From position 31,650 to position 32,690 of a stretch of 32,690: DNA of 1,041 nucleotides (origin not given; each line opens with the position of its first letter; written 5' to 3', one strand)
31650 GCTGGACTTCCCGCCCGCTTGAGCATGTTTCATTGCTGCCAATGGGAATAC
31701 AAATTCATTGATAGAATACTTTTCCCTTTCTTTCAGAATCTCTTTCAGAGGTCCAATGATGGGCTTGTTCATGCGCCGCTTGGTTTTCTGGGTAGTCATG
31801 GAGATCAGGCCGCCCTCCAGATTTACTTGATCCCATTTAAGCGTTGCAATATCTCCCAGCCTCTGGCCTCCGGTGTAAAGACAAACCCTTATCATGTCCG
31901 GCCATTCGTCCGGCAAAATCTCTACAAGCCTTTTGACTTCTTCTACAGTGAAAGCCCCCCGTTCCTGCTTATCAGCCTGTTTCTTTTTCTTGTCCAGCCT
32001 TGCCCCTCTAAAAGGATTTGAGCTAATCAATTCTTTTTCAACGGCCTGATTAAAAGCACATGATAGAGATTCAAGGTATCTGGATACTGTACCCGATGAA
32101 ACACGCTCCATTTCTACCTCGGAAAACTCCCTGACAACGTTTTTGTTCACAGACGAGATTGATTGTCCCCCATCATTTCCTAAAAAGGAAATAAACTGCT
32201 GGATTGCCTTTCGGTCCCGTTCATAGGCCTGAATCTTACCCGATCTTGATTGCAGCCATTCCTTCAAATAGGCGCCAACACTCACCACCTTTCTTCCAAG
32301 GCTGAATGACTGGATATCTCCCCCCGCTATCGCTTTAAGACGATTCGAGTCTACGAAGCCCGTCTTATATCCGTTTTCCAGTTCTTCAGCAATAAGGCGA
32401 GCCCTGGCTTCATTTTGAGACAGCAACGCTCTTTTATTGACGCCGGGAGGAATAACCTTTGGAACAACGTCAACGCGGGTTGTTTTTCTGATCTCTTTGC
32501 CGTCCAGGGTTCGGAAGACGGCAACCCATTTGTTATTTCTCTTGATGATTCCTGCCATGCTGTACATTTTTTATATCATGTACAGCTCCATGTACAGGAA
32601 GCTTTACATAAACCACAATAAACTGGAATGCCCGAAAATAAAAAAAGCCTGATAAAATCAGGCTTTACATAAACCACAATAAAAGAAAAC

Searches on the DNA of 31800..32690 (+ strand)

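Call 118: search_dna_similar(query=window:31800-32690:+, collection=phages, mode=near, max_rows=5)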
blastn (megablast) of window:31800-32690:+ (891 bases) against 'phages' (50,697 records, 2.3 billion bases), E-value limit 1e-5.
Records with a match: 1; places in all: 1; records where one place covers at least 80% of the query: 1.
Best place of each record, by identity: >=99% 1.
By first word of the organism name: Akkermansia 1.
By host as written in the record: Akkermansia muciniphila NBRC 114322 1.
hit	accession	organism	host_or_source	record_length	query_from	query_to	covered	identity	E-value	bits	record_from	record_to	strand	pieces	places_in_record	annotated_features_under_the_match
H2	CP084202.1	Akkermansia phage DTMo-2021a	Akkermansia muciniphila NBRC 114322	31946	1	883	99%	100.0%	0e+0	1631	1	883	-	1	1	record has no annotation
